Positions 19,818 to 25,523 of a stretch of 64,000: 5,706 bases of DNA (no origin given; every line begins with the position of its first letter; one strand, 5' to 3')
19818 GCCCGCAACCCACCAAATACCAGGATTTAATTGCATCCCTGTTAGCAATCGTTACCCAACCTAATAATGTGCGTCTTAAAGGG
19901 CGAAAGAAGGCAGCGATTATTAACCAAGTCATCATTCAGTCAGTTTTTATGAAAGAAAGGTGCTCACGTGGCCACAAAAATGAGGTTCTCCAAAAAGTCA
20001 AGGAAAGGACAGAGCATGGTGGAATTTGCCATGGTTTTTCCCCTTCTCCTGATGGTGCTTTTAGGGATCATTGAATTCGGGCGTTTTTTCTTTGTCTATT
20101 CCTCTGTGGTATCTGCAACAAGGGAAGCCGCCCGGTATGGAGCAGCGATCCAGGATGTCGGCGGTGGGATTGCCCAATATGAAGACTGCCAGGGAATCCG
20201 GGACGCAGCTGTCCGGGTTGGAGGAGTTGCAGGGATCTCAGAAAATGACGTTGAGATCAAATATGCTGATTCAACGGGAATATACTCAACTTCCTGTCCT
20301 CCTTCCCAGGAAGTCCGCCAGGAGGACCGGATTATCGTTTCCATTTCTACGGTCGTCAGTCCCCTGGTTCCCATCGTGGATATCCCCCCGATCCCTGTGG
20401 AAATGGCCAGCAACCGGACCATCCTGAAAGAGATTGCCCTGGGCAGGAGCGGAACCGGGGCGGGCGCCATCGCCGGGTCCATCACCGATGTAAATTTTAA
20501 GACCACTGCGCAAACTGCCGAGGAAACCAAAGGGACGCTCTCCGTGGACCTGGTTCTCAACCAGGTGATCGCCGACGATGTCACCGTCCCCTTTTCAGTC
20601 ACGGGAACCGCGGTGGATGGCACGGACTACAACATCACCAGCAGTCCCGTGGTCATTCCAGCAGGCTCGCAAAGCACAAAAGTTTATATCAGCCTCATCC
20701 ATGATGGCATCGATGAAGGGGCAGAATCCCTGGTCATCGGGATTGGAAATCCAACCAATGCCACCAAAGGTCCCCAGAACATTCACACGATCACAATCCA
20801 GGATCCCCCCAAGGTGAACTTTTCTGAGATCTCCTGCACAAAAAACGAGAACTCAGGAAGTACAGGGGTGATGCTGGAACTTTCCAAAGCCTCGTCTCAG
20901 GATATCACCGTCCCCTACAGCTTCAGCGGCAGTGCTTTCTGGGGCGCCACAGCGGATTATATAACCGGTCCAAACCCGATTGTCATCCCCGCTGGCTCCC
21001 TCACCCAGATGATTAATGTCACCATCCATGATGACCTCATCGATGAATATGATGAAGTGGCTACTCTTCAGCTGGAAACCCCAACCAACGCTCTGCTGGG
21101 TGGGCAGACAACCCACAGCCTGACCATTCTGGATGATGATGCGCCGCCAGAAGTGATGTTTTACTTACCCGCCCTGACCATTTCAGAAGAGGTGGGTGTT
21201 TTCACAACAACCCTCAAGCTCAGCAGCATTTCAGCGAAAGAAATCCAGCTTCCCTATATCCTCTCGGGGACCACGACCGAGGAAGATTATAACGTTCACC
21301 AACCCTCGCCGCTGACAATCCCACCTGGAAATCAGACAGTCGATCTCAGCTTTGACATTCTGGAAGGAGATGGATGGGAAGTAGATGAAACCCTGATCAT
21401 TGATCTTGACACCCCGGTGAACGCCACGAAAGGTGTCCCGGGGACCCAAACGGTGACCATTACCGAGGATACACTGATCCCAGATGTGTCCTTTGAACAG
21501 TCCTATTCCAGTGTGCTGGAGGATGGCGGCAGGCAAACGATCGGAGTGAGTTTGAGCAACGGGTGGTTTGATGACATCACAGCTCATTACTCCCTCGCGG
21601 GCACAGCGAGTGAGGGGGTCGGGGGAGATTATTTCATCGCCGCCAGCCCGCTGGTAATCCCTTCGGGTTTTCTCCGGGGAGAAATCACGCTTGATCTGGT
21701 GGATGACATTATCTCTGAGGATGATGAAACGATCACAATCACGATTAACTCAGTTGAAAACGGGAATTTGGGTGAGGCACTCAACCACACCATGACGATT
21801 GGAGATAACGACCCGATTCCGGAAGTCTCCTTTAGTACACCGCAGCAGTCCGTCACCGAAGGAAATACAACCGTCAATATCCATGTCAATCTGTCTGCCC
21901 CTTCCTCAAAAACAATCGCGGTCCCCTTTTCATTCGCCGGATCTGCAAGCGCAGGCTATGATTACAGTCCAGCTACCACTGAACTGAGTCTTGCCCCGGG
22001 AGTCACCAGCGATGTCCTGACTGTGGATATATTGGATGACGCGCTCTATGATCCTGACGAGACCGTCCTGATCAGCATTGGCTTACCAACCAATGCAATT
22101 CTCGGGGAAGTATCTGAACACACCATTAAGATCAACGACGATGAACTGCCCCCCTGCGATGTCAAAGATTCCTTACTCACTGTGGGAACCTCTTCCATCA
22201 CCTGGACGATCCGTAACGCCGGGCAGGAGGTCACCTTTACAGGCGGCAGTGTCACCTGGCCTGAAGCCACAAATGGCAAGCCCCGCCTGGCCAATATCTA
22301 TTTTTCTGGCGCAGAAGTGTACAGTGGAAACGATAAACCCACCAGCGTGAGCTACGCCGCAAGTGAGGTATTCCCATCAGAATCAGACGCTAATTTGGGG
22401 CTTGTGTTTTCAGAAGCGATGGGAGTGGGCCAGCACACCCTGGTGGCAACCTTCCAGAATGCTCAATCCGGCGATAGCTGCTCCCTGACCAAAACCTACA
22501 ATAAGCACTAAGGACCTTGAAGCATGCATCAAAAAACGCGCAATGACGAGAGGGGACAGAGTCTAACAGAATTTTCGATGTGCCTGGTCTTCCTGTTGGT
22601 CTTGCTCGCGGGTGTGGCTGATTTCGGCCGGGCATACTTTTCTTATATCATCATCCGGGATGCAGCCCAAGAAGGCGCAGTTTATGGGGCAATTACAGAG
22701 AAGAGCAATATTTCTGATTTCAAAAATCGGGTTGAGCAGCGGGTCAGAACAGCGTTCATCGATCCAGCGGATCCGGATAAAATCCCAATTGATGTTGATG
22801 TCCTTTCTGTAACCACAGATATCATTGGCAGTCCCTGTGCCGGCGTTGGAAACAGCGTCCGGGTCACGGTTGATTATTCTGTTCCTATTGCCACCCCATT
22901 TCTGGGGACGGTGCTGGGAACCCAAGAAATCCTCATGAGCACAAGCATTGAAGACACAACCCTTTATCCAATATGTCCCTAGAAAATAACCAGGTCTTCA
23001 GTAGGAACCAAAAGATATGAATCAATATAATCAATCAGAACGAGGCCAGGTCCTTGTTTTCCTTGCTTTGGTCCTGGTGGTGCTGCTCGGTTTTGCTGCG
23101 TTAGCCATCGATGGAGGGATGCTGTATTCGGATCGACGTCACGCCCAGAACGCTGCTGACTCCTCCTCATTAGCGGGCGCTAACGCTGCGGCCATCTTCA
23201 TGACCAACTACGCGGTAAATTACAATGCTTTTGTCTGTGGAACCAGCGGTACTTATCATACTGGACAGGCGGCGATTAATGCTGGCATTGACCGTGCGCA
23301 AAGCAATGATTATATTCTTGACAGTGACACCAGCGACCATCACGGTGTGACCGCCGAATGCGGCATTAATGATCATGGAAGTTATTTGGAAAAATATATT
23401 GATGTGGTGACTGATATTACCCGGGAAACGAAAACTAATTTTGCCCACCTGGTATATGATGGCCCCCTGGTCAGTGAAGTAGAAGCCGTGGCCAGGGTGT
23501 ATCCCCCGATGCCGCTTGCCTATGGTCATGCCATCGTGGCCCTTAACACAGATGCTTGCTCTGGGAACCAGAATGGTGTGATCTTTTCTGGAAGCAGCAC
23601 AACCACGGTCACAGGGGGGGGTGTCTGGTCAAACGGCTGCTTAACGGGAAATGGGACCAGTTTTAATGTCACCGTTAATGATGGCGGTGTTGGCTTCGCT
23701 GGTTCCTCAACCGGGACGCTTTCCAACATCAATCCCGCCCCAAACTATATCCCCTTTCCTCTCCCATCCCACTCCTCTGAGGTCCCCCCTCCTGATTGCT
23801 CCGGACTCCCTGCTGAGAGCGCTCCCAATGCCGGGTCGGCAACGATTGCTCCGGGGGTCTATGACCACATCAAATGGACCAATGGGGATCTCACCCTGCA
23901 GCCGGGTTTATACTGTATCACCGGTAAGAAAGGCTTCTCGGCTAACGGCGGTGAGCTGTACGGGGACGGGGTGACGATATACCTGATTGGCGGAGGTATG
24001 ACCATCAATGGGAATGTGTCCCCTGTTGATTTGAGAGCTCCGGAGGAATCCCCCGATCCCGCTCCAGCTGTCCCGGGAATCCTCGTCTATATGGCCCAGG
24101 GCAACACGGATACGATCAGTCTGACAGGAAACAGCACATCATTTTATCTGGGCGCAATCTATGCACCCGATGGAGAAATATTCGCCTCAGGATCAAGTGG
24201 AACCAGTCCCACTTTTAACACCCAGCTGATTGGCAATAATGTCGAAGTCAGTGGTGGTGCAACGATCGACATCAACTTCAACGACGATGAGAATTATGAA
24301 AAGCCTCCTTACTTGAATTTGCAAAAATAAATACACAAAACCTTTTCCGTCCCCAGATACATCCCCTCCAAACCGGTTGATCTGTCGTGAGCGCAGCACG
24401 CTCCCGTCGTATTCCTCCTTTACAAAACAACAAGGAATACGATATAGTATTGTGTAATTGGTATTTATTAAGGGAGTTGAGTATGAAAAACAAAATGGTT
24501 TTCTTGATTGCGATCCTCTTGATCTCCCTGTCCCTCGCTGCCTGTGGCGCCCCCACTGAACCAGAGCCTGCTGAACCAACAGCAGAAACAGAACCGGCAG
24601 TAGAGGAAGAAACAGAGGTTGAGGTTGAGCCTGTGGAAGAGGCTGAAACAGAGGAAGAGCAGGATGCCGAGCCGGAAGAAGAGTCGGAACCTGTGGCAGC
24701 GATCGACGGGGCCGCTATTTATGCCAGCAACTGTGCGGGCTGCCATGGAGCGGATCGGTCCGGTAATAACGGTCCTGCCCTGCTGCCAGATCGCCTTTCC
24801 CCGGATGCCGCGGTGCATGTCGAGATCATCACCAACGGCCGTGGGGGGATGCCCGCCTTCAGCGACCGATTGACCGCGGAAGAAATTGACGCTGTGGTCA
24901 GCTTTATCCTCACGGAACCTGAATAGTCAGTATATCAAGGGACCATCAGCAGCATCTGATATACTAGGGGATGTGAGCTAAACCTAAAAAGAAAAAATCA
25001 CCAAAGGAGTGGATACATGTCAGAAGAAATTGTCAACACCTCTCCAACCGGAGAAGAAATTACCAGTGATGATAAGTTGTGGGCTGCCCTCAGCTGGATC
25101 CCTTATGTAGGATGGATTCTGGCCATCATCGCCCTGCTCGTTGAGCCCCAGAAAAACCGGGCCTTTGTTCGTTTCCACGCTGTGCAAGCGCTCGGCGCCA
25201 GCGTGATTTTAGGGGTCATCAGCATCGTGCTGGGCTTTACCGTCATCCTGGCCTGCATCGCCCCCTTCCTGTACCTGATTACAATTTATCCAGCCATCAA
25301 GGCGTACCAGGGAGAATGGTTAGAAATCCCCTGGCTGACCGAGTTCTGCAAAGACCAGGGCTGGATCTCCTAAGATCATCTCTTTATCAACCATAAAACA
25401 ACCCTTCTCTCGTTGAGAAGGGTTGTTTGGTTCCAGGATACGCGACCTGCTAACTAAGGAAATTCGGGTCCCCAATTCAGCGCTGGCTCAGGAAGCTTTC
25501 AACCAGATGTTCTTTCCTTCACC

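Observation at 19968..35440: Tad-like pseudopilin and oversized pilin-adhesin locus wired to a His-Asp phosphorelay and FHA modules, with no Tad motor in the window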

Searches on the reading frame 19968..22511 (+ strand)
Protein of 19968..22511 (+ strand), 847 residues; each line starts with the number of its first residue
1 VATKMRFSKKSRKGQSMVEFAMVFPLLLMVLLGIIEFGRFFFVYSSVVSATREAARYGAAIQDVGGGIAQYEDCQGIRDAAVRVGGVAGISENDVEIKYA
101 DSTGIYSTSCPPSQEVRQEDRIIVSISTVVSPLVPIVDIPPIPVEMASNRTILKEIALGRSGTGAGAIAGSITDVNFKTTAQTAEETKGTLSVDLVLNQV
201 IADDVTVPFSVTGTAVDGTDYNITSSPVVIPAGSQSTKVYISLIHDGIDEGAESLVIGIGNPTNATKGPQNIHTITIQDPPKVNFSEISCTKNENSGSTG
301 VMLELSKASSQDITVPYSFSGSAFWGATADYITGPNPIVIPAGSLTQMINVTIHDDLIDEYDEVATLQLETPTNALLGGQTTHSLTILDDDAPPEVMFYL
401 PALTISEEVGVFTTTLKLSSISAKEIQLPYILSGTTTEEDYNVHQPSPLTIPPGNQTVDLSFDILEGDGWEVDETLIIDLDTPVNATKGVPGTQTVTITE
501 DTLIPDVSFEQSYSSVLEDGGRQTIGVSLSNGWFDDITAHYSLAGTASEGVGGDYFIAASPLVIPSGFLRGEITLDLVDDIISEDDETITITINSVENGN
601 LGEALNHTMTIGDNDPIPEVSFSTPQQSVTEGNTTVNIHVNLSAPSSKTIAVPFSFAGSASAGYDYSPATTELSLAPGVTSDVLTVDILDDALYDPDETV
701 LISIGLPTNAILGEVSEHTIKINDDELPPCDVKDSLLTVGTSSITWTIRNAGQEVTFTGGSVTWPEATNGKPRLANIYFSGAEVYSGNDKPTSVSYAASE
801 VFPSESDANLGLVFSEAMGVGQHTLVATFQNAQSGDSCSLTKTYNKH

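Call 4: search_protein_families(library=pfam, proteins=[window:19968-22511:+], max_evalue=0.01)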
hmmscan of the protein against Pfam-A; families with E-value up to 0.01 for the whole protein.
window:19968-22511:+ (847 aa): 2 families
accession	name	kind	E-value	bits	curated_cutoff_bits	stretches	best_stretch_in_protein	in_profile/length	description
PF03160.20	Calx-beta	-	6.6e-44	149.2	27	5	613-725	1-118/119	Calx-beta domain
PF07811.17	TadE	-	5.9e-17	62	22.9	1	14-56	1-43/43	TadE-like protein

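Call 63: search_protein_families(library=ncbifam, proteins=[window:19968-22511:+], max_evalue=0.001)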
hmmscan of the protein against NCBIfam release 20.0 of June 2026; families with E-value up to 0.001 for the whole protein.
window:19968-22511:+ (847 aa): 1 family
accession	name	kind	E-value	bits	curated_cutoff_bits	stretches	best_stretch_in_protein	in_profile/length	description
TIGR00845.1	caca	equivalog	8.6e-25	86.7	679.85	2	603-703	380-482/921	sodium/calcium exchanger 1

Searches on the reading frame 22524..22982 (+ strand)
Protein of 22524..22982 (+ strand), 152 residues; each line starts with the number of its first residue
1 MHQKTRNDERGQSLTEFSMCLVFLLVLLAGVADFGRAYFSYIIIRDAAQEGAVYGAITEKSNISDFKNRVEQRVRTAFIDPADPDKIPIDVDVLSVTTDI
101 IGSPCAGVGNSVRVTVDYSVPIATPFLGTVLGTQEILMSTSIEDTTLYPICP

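Call 4: search_protein_families(library=pfam, proteins=[window:22524-22982:+], max_evalue=0.01)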
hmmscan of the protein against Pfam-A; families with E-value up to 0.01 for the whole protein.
window:22524-22982:+ (152 aa): 1 family
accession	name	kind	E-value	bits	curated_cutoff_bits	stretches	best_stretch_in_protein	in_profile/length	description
PF07811.17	TadE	-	2.9e-10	40.5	22.9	1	11-52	1-42/43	TadE-like protein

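Call 63: search_protein_families(library=ncbifam, proteins=[window:22524-22982:+], max_evalue=0.001)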
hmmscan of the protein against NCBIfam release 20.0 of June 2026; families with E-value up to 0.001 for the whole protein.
window:22524-22982:+ (152 aa): 0 families

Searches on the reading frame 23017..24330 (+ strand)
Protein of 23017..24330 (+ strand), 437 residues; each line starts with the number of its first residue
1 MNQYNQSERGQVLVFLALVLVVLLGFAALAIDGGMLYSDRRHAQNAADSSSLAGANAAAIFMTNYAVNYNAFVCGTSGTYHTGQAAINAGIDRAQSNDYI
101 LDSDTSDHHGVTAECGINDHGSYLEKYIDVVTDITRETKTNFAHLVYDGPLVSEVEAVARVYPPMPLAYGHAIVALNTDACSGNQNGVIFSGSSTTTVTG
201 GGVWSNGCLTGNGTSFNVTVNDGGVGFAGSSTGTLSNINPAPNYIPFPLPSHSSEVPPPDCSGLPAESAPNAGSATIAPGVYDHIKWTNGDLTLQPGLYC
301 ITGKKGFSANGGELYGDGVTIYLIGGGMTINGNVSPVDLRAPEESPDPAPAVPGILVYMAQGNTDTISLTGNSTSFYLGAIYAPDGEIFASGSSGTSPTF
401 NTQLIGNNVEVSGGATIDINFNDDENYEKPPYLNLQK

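Call 4: search_protein_families(library=pfam, proteins=[window:23017-24330:+], max_evalue=0.01)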
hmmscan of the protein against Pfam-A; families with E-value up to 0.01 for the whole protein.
window:23017-24330:+ (437 aa): 2 families
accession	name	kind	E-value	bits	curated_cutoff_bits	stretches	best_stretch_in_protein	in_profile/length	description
PF13400.11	Tad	-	1.4e-13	51.3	22.3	1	10-57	1-47/47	Putative Flp pilus-assembly TadE/G-like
PF07811.17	TadE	-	0.00015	22.3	22.9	1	10-48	1-39/43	TadE-like protein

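Call 43: find_homologous_proteins(query=window:23017-24330:+, max_evalue=0.00001)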
Query window:23017-24330:+ (437 aa): 850 proteins with E <= 0.00001 among 8000 candidates; the best 120 are listed.
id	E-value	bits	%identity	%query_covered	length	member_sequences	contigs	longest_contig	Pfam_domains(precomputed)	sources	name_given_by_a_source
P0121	2.2e-286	968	98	100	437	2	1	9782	PF13400.12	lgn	-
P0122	3.2e-232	789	78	100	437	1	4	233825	PF13400.12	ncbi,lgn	ncbi:MAG: Tad domain-containing protein [Anaerolineales bacterium]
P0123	3.2e-229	779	78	100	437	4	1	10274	PF13400.12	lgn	-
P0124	2.9e-227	773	78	100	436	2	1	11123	PF13400.12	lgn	-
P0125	6.0e-226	769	77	100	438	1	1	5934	PF13400.12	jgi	jgi:hypothetical protein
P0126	1.1e-223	761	75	100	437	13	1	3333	PF13400.12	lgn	-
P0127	9.2e-222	755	75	100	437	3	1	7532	PF13400.12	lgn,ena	-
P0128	1.9e-219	747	75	100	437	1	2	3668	PF13400.12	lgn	-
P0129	1.2e-217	741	74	100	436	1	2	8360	PF13400.12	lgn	-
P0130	9.8e-214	728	72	100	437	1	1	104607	PF13400.12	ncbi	ncbi:MAG: Tad domain-containing protein [Anaerolineales bacterium]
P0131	1.0e-211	722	72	100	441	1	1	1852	PF13400.12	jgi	jgi:hypothetical protein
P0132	1.1e-210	718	73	100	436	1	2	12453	PF13400.12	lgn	-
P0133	1.0e-209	715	73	98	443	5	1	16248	PF13400.12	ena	-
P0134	1.7e-209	714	73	98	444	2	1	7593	PF13400.12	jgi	jgi:hypothetical protein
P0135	2.7e-209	714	73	99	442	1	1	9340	PF13400.12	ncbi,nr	ncbi:MAG: Tad domain-containing protein [Anaerolineales bacterium]|nr:Tad domain-containing protein 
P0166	3.9e-205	700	72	99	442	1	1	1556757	PF13400.12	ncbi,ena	-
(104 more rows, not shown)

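Call 44: find_encoding_contigs(protein=P0122, flank=10000, max_places=1)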
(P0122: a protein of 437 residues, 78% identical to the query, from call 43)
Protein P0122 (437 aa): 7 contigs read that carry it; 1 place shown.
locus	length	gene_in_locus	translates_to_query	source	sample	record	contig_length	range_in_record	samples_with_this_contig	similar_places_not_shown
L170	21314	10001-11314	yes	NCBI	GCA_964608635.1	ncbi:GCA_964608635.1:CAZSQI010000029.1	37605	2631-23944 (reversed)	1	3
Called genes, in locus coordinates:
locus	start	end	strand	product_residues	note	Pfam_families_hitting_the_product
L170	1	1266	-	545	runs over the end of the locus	PF01293:PEPCK_ATP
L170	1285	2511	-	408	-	PF00155:Aminotran_1_2, PF01041:DegT_DnrJ_EryC1 (weak)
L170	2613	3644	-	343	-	PF01380:SIS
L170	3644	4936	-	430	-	PF00275:EPSP_synthase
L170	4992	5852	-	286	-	PF01887:SAM_HAT_N, PF20257:SAM_HAT_C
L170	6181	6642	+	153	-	PF01478:Peptidase_A24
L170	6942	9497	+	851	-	PF07811:TadE, PF03160:Calx-beta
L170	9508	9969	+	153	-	PF07811:TadE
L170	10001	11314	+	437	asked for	PF13400:Tad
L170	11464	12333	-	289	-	PF12728:HTH_17 (weak), PF21531:Rv2175c_wHTH (faint), PF00571:CBS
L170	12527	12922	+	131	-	PF00903:Glyoxalase, PF12681:Glyoxalase_2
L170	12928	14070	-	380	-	PF04055:Radical_SAM (weak)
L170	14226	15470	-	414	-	PF09861:Lar_N, PF21113:LarA_C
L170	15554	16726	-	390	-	PF04295:GD_AH_second, PF20629:GD_AH_C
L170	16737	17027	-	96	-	-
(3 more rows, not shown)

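Call 45: find_encoding_contigs(protein=P0166, flank=10000, max_places=1)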
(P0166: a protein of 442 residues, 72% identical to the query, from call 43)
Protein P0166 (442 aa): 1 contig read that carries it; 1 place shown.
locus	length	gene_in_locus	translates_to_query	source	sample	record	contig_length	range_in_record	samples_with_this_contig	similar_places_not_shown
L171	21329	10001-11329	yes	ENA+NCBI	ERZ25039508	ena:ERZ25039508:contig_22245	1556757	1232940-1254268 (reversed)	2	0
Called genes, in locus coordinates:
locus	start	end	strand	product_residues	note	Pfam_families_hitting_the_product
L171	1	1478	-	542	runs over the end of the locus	PF01293:PEPCK_ATP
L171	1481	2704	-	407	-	PF00155:Aminotran_1_2, PF01041:DegT_DnrJ_EryC1 (weak)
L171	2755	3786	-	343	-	PF01380:SIS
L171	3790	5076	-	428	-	PF00275:EPSP_synthase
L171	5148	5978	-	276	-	PF01887:SAM_HAT_N, PF20257:SAM_HAT_C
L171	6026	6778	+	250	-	PF01478:Peptidase_A24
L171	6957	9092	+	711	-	PF07811:TadE, PF03160:Calx-beta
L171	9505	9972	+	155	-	PF07811:TadE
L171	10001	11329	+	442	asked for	PF13400:Tad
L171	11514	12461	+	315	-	-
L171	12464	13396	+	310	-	PF03816:LytR_cpsA_psr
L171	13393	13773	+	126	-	PF00903:Glyoxalase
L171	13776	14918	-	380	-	PF12836:HHH_3 (weak)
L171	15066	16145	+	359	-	PF00589:Phage_integrase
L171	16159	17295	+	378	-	PF00248:Aldo_ket_red, PF13183:Fer4_8 (faint), PF13187:Fer4_9 (weak), PF13534:Fer4_17 (faint)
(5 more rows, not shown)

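Call 63: search_protein_families(library=ncbifam, proteins=[window:23017-24330:+], max_evalue=0.001)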
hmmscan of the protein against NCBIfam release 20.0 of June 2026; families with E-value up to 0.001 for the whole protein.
window:23017-24330:+ (437 aa): 0 families

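Call 89: find_encoding_contigs(protein=P0130, flank=10000, max_places=1)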
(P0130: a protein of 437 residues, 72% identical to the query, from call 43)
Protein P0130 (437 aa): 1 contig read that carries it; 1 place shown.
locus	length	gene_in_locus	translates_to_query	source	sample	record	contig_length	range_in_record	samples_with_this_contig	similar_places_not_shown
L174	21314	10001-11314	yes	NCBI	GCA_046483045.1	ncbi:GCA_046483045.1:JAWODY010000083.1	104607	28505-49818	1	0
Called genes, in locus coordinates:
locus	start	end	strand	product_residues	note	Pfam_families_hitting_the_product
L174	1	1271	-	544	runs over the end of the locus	PF01293:PEPCK_ATP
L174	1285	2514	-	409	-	PF00155:Aminotran_1_2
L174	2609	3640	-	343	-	PF01380:SIS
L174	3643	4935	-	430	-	PF00275:EPSP_synthase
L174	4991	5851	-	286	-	PF01887:SAM_HAT_N, PF20257:SAM_HAT_C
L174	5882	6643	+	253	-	PF01478:Peptidase_A24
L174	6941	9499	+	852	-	PF07811:TadE, PF03160:Calx-beta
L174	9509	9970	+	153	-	PF07811:TadE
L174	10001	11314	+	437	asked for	PF13400:Tad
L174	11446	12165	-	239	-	PF01609:DDE_Tnp_1, PF13751:DDE_Tnp_1_6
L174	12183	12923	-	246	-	PF05598:DUF772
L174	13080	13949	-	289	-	PF12728:HTH_17 (weak), PF21531:Rv2175c_wHTH (faint), PF00571:CBS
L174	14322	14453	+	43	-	-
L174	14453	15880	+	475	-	PF03062:MBOAT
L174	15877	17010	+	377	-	-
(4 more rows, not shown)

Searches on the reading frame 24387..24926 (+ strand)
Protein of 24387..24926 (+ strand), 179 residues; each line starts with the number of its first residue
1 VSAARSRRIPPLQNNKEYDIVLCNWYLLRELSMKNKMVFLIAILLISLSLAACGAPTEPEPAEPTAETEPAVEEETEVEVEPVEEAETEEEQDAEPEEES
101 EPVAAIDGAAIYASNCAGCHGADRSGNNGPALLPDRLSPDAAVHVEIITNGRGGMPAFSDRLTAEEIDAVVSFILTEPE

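Call 4: search_protein_families(library=pfam, proteins=[window:24387-24926:+], max_evalue=0.01)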
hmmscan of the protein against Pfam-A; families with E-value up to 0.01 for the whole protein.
window:24387-24926:+ (179 aa): 2 families
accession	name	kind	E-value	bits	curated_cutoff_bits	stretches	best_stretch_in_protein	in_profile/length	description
PF13442.11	Cytochrome_CBB3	-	7.7e-19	68.2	27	1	106-174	4-68/68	Cytochrome C oxidase, cbb3-type, subunit III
PF00034.26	Cytochrom_C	-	7.4e-10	40.4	21.3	1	107-176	3-88/90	Cytochrome c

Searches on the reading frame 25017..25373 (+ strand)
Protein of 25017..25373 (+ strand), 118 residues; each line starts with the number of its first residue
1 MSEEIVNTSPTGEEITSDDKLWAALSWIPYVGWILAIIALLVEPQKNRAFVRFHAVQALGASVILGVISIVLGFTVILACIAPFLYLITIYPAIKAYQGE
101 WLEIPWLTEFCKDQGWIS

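Call 4: search_protein_families(library=pfam, proteins=[window:25017-25373:+], max_evalue=0.01)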
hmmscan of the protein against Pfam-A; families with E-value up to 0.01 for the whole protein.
window:25017-25373:+ (118 aa): 2 families
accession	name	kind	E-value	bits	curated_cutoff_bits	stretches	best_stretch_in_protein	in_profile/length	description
PF09685.15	DUF4870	-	6.7e-06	26.5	25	1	26-110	16-106/107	Domain of unknown function (DUF4870)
PF18936.5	DUF5684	-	0.00061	20.8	27.4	1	14-75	15-73/81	Family of unknown function (DUF5684)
